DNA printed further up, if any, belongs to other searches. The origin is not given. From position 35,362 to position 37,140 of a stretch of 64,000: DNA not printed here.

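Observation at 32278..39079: Two-component-linked ABC ATPase + 12-TM protein + OM beta-barrel: candidate uncharacterised envelope export module with no periplasmic adaptor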

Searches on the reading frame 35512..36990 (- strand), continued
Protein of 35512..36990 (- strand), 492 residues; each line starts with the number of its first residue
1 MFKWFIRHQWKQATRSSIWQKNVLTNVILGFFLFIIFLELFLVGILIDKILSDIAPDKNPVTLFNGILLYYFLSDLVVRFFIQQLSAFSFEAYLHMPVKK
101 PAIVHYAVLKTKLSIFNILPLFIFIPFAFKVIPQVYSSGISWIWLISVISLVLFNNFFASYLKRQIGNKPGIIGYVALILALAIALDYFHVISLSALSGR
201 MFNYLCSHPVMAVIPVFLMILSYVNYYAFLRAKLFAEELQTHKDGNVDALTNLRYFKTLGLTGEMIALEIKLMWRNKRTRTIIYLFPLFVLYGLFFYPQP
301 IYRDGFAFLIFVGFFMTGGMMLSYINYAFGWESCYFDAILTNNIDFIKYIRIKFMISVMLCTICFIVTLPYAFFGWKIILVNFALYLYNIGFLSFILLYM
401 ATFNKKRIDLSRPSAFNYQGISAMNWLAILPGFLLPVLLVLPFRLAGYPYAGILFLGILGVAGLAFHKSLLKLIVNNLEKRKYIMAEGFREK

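Call 30: fold_search(model_id=the predicted structure, library=pdb)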
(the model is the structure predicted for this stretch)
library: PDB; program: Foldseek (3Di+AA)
matches with E <= 10: 104; with E <= 0.001: 0
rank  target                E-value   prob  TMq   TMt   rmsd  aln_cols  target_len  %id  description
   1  8k1p_A                3.4e-02  0.99  0.36  0.35  10.6       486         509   13  mycobacterial efflux pump, ADP+vanadate bound state (released 2024-07-17)
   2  8k1o_A                4.0e-02  1.00  0.40  0.39   9.0       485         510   13  mycobacterial efflux pump, AMPPNP bound state (released 2024-07-17)
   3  8k1n_C                1.3e-01  0.96  0.36  0.35  14.2       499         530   11  mycobacterial efflux pump, substrate-bound state (released 2024-07-17)
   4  8ttf_A                4.9e-01  0.12  0.13  0.15  21.1       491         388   13  NorA double mutant - E222QD307N at pH 7.5 (released 2024-05-29)
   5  5xjj                  7.9e-01  0.25  0.23  0.24  15.7       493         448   11  Crystal structure of a MATE family protein (released 2017-09-20)
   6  9r10_A                8.3e-01  0.28  0.24  0.24  16.0       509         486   12  Cryo-EM structure of human MATE1 in complex with cimetidine (released 2025-11-05)
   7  9g71_A                8.6e-01  0.06  0.10  0.12  35.8       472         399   12  Cryo-EM structure of TTYH2 in complex with lipids in GDN (released 2025-05-21)
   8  7w6k_A                1.0e+00  0.07  0.11  0.13  26.7       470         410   11  Cryo-EM structure of GmALMT12/QUAC1 anion channel (released 2022-03-16)
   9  3mkt_A                1.1e+00  0.28  0.28  0.29  18.6       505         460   13  Structure of a Cation-bound Multidrug and Toxin Compound Extrusion (MATE) transporter (released 2010-09-29)
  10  7rb3_B                1.1e+00  0.07  0.11  0.10  21.0       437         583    8  Cryo-EM structure of human binary NatC complex with a Bisubstrate inhibitor (released 2023-01-11)
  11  8bbf_B                1.5e+00  0.03  0.09  0.05  27.2       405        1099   12  Structure of the IFT-A complex; IFT-A1 module (released 2022-12-07)
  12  7dqk_B                1.6e+00  0.09  0.17  0.17  22.6       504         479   10  A nicotine MATE transporter, Nicotiana tabacum MATE2 (NtMATE2) (released 2021-06-09)
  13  9rsj_A                1.7e+00  0.10  0.17  0.18  22.1       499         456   11  Cryo-EM structure of MATE transporter NorM-VC in complex with doxorubicin (released 2025-11-26)
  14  9nu5_A                1.7e+00  0.10  0.17  0.17  23.9       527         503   12  Structure of MurJ in complex with single gene lysis protein from phage PP7 (released 2026-02-11)
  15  7rdr_A                1.8e+00  0.07  0.13  0.14  22.6       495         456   10  Circular tandem repeat protein with novel repeat topology and enhanced subunit contact surfaces (released 2021-09-01)
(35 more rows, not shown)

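Call 32: search_solved_structures(query=A1, max_evalue=10, show_alignments=1)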
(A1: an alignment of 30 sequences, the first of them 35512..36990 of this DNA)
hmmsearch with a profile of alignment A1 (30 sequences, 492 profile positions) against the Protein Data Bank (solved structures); distinct sequences matched with E-value up to 10: 0.

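Call 66: search_protein_families(library=pfam, alignment_id=A1, max_evalue=1)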
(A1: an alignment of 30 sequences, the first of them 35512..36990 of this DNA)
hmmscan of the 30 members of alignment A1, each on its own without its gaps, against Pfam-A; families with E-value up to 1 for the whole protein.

A. member 1, window:35512-36990:- (492 aa): 1 family
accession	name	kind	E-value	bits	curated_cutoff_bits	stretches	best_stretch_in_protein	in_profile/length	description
PF18940.5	DUF5687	-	1.1e-139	467.3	33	1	9-492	1-484/484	Family of unknown function (DUF5687)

B. families by the number of members that match (of 30 scanned): 12 families
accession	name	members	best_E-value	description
PF18940.5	DUF5687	30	1.4e-153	Family of unknown function (DUF5687)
PF03918.19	CcmH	3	0.052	Cytochrome C biogenesis protein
PF08611.15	DUF1774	2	0.04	Fungal protein of unknown function (DUF1774)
PF02933.23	CDC48_2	2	0.062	Cell division protein 48 (CDC48), domain 2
PF11067.13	DUF2868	2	0.16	Protein of unknown function (DUF2868)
PF21844.1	DUF6903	1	0.027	Family of unknown function (DUF6903)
PF10251.14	PEN-2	1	0.044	Presenilin enhancer-2 subunit of gamma secretase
PF20337.3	DUF6632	1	0.063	Family of unknown function (DUF6632)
PF23778.1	Phage_holin_2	1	0.078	Putative phage holin family 2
PF15807.10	MAP17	1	0.087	Membrane-associated protein 117 kDa, PDZK1-interacting protein 1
PF06305.16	LapA_dom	1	0.22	Lipopolysaccharide assembly protein A domain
PF07349.16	DUF1478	1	0.31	Protein of unknown function (DUF1478)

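Call 72: search_protein_representatives(alignment_id=A1)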
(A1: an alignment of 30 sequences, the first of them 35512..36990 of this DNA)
Query: 30 sequences, 492 profile positions. Proteins with E-value up to 0.001 (for the whole library): 1751; up to 1e-10: 1245; up to 1e-30: 630. The best 150 are listed.
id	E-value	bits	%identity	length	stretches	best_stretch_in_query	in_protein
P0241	8.4e-207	704.4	-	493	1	1-492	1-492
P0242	1.9e-167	574.6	-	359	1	134-491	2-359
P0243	3.1e-158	544.2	-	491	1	1-491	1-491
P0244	4.7e-157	540.3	-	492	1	1-491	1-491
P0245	2.0e-153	528.4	-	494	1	1-492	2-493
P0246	1.9e-151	521.8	-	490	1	1-490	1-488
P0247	1.6e-149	515.5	-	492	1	1-491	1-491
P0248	1.8e-149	515.3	-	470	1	24-492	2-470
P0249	7.0e-149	513.4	-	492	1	5-492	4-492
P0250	3.7e-148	511.0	-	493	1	1-491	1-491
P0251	2.9e-147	508.0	-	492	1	2-491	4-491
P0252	7.7e-147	506.6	-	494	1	1-491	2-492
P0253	2.4e-146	505.0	-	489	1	2-491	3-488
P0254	3.3e-146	504.5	-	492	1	2-490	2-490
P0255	6.3e-146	503.6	-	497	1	3-491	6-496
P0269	1.8e-127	442.7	-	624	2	1-304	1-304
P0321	4.6e-105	368.8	-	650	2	1-299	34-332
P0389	6.9e-88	312.2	-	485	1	2-492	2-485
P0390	7.2e-88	312.1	-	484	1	5-491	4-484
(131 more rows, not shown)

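Call 74: search_protein_families(library=pfam, proteins=[P0269, P0321, P0390, P0389], max_evalue=0.01)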
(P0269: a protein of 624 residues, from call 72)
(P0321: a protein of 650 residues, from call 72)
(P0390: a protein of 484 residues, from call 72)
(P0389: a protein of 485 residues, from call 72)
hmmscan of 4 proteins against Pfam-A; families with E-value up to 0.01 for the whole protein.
P0269 (624 aa): 2 families
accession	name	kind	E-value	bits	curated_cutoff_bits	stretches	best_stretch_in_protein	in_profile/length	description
PF18940.5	DUF5687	-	3.7e-120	402.9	33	2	10-299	2-290/484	Family of unknown function (DUF5687)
PF00686.25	CBM_20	-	7.8e-09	35.7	23.3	1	333-423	3-94/97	Starch binding domain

P0321 (650 aa): 2 families
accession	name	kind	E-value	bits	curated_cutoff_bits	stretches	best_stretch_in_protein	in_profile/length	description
PF18940.5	DUF5687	-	8.7e-117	391.8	33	2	42-334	1-292/484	Family of unknown function (DUF5687)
PF00686.25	CBM_20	-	9.5e-07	29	23.3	1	359-416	3-64/97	Starch binding domain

P0390 (484 aa): 1 family
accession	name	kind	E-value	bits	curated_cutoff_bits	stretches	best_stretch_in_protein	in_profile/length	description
PF18940.5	DUF5687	-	9.2e-111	371.9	33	1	8-484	1-483/484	Family of unknown function (DUF5687)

P0389 (485 aa): 1 family
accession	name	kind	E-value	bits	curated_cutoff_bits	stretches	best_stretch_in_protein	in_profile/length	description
PF18940.5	DUF5687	-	8.8e-114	381.9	33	1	9-485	1-484/484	Family of unknown function (DUF5687)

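Call 77: find_homologous_proteins(query=A3, max_evalue=1e-10)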
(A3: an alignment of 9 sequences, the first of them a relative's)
Query A3 (9 sequences) (485 aa, profile of the alignment): 61 proteins with E <= 1e-10 among 8000 candidates.
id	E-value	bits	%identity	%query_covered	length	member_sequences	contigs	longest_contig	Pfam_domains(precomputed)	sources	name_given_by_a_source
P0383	4.6e-179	615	24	99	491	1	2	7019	PF18940.6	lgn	-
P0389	2.1e-173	596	100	100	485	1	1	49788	PF18940.6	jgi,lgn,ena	-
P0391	5.0e-152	526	73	100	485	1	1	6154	PF18940.6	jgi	-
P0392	1.5e-147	511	74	100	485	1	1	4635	PF18940.6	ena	-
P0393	1.9e-147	510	76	100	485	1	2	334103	PF18940.6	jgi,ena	-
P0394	2.1e-147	510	45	100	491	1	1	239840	PF18940.6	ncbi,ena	-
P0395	9.8e-147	508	29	100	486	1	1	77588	PF18940.6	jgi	jgi:hypothetical protein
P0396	4.1e-143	496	46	100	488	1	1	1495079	PF18940.6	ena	-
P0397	6.6e-143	495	43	100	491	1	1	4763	PF18940.6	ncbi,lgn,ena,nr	ncbi:MAG TPA: DUF5687 family protein [Panacibacter sp.]|nr:DUF5687 family protein [Panacibacter sp.]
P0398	6.2e-142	492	46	100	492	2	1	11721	PF18940.6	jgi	jgi:hypothetical protein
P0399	8.9e-142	492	43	100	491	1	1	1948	PF18940.6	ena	-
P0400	5.2e-141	489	49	100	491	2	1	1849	PF18940.6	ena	-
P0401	5.3e-141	489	44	100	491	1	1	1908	PF18940.6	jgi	-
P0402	5.6e-141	489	43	100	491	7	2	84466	PF18940.6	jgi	jgi:hypothetical protein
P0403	9.3e-141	488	45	100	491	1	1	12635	PF18940.6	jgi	jgi:uncharacterized protein DUF5687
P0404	9.6e-141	488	45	100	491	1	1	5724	PF18940.6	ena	-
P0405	9.8e-141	488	43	100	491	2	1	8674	PF18940.6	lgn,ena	-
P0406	1.3e-140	488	44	100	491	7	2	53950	PF18940.6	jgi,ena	-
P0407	1.5e-140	488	43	100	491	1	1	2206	PF18940.6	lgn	-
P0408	1.9e-140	487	43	100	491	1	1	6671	PF18940.6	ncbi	-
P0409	1.9e-140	487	45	100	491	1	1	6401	PF18940.6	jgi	jgi:hypothetical protein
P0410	2.6e-140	487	44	100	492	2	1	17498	PF18940.6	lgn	-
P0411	3.0e-140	487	48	100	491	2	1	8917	PF18940.6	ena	-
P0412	8.3e-140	485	47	100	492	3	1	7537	PF18940.6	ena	-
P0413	1.4e-139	485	44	100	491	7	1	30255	PF18940.6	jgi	jgi:hypothetical protein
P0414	2.1e-139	484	42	100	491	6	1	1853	PF18940.6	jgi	-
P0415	2.5e-139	484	45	100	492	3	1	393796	PF18940.6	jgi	jgi:hypothetical protein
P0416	5.3e-139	483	44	100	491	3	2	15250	PF18940.6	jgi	jgi:hypothetical protein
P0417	6.0e-139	482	44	100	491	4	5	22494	PF18940.6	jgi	jgi:Family of unknown function (DUF5687)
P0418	7.9e-139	482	45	100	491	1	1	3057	PF18940.6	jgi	jgi:hypothetical protein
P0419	1.2e-138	481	31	100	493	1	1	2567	PF18940.6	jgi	jgi:hypothetical protein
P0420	1.3e-138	481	45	100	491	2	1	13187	PF18940.6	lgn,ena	-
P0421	1.8e-138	481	47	100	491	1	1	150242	PF18940.6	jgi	jgi:hypothetical protein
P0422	2.1e-138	481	43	100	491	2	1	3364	PF18940.6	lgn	-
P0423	5.1e-138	479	49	100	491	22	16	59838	PF18940.6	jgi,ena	-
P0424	5.8e-138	479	39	100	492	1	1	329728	PF18940.6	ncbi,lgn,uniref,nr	ncbi:DUF5687 family protein [Pedobacter gandavensis]|uniref:DUF5687 family protein n=1 Tax=Pedobacte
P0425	6.5e-138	479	40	100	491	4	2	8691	PF18940.6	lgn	-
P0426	1.1e-137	478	44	100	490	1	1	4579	PF18940.6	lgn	-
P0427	6.2e-137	476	43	100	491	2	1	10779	PF18940.6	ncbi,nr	ncbi:MAG TPA: DUF5687 family protein [Puia sp.]|nr:DUF5687 family protein [Puia sp.]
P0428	6.9e-137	476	66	100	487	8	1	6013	PF18940.6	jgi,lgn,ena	-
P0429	6.7e-136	472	44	100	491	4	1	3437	PF18940.6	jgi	jgi:hypothetical protein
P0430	6.9e-136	472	46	100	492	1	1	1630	PF18940.6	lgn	-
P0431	2.7e-135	470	44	100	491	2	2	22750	PF18940.6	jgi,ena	jgi:hypothetical protein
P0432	5.0e-135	470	43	100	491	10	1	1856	PF18940.6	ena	-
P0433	2.0e-134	468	27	100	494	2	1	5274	PF18940.6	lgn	-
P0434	1.4e-133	465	38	100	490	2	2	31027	PF18940.6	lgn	-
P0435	2.7e-133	464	63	100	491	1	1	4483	PF18940.6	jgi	-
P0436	5.6e-133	463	41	95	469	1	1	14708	PF18940.6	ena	-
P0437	8.3e-133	462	47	100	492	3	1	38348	PF18940.6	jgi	jgi:uncharacterized protein DUF5687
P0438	6.2e-131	456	41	100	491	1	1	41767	PF18940.6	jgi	jgi:hypothetical protein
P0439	7.2e-131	456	46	95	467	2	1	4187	PF18940.6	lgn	-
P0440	3.6e-129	450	42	93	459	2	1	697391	PF18940.6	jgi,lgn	jgi:hypothetical protein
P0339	3.8e-128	447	42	100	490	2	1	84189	PF18940.6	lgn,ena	-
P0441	2.9e-121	424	46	100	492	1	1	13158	PF18940.6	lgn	-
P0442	1.1e-114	402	45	83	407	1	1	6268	PF18940.6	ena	-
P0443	1.0e-109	386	47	84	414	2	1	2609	PF18940.6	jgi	jgi:hypothetical protein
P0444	3.4e-102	361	43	74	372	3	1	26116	PF18940.6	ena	-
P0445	2.7e-98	348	82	69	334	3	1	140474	PF18940.6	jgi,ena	-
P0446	1.4e-83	300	49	60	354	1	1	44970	PF18940.6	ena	-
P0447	2.0e-80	289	70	59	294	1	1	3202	PF18940.6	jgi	jgi:hypothetical protein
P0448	1.3e-65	241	28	85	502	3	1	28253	PF18940.6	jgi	jgi:hypothetical protein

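Call 78: find_encoding_contigs(protein=P0424, flank=8000, max_places=1)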
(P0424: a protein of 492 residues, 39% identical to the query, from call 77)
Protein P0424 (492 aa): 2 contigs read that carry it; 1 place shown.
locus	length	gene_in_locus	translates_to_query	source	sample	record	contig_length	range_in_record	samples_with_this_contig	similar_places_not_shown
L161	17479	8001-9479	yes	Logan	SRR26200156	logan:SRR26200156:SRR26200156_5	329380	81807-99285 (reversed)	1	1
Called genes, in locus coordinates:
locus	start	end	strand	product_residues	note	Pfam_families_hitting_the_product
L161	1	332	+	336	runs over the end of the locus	PF01384:PHO4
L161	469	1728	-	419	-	PF13620:CarboxypepD_reg, PF13715:CarbopepD_reg_2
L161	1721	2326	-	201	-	PF04542:Sigma70_r2, PF08281:Sigma70_r4_2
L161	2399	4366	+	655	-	PF13620:CarboxypepD_reg, PF13715:CarbopepD_reg_2, PF12450:vWF_A, PF00092:VWA, PF13519:VWA_2, PF13768:VWA_3, PF12034:YfbK_C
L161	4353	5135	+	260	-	PF13852:DUF4197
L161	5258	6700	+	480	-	PF00270:DEAD, PF04851:ResIII, PF00271:Helicase_C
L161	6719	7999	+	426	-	PF05496:RuvB_N, PF00004:AAA, PF16193:AAA_assoc_2, PF12002:MgsA_C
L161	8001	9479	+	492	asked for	PF18940:DUF5687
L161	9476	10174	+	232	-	PF00005:ABC_tran, PF13304:AAA_21 (weak)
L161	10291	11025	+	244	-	PF13441:Gly-zipper_YMGG, PF05433:Rick_17kDa_Anti (faint), PF13488:Gly-zipper_Omp, PF00691:OmpA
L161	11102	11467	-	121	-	-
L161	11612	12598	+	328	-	PF01408:GFO_IDH_MocA, PF22725:GFO_IDH_MocA_C3, PF02894:GFO_IDH_MocA_C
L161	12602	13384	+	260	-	PF06167:Peptidase_M90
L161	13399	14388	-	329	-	PF00561:Abhydrolase_1, PF12146:Hydrolase_4, PF12697:Abhydrolase_6, PF06028:DUF915 (weak)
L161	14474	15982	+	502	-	PF00221:Lyase_aromatic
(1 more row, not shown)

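Call 79: find_encoding_contigs(protein=P0389, flank=8000, max_places=1)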
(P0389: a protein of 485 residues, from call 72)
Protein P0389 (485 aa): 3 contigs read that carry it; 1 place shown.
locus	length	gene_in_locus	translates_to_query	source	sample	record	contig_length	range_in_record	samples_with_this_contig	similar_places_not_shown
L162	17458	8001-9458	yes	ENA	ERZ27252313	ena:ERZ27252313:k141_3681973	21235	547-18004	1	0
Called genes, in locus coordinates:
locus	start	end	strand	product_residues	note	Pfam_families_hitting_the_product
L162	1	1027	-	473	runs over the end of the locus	PF01139:RtcB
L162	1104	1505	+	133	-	PF25583:WCX (weak)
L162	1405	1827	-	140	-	PF12833:HTH_18, PF00165:HTH_AraC (weak)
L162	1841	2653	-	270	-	PF22200:ExsA_N, PF00165:HTH_AraC (faint), PF12833:HTH_18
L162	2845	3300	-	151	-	-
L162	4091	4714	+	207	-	PF13191:AAA_16 (weak), PF13401:AAA_22 (faint), PF00004:AAA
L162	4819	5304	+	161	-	PF04308:RNaseH_like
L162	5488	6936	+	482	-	PF01139:RtcB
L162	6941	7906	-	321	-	PF12146:Hydrolase_4, PF00561:Abhydrolase_1, PF12697:Abhydrolase_6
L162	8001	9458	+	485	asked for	PF18940:DUF5687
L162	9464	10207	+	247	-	PF13175:AAA_15 (faint), PF00005:ABC_tran, PF13304:AAA_21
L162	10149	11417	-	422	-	PF04542:Sigma70_r2, PF08281:Sigma70_r4_2, PF20239:DUF6596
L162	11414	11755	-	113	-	PF03795:YCII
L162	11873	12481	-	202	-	PF00160:Pro_isomerase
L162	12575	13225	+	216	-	PF01914:MarC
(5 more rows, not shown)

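Call 80: find_encoding_contigs(protein=P0394, flank=8000, max_places=1)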
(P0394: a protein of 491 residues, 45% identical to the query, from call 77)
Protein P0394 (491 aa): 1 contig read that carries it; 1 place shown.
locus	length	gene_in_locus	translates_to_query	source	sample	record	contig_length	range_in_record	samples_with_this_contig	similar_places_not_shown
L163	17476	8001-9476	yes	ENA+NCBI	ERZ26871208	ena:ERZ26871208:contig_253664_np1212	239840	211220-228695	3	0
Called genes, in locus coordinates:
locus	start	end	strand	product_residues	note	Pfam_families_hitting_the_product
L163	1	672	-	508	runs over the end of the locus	PF03321:GH3, PF23571:GH3_M, PF23572:GH3_C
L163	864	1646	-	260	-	PF00005:ABC_tran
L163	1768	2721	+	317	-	PF02219:MTHFR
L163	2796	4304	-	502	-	PF00639:Rotamase, PF13616:Rotamase_3, PF00639:Rotamase, PF13145:Rotamase_2 (weak)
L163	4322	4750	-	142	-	-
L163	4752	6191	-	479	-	PF14289:DUF4369 (faint), PF17127:DUF5106, PF00578:AhpC-TSA, PF13905:Thioredoxin_8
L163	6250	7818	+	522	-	PF01938:TRAM, PF05958:tRNA_U5-meth_tr, PF05175:MTS (weak), PF06325:PrmA (weak), PF13847:Methyltransf_31, PF13649:Methyltransf_25 (weak)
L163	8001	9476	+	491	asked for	PF18940:DUF5687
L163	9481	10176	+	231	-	PF00005:ABC_tran, PF13175:AAA_15 (faint), PF13304:AAA_21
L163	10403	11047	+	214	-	PF01694:Rhomboid, PF08551:DUF1751 (weak)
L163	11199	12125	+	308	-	PF01694:Rhomboid, PF20216:DUF6576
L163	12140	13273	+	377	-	PF28535:DUF8431, PF03372:Exo_endo_phos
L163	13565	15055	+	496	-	PF00133:tRNA-synt_1 (faint), PF01406:tRNA-synt_1e, PF09334:tRNA-synt_1g (faint), PF09190:DALR_2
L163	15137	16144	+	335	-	PF02469:Fasciclin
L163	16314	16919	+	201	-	PF00730:HhH-GPD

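Call 81: find_encoding_contigs(protein=P0395, flank=8000, max_places=1)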
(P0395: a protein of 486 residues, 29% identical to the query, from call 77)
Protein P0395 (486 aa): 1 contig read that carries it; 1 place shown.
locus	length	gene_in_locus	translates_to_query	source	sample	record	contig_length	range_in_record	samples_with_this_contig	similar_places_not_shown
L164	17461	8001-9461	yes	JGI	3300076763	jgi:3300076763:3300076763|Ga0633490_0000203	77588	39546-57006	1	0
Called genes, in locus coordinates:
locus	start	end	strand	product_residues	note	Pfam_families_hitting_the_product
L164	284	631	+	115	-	PF01638:HxlR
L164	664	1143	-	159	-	-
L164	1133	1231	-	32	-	-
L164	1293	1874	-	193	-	PF04264:YceI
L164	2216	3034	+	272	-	PF03807:F420_oxidored, PF10728:DUF2520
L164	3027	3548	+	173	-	PF00702:Hydrolase (weak), PF08282:Hydrolase_3 (weak)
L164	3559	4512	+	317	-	PF01040:UbiA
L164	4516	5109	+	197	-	PF02545:Maf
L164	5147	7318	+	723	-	PF10459:Peptidase_S46, PF13365:Trypsin_2 (faint)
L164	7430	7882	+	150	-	-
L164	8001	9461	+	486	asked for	PF18940:DUF5687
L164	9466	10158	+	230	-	PF00005:ABC_tran, PF13304:AAA_21 (weak)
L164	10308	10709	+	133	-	PF01402:RHH_1 (faint), PF08753:NikR_C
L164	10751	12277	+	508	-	PF01156:IU_nuc_hydro, PF02663:FmdE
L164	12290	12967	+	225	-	PF01891:CbiM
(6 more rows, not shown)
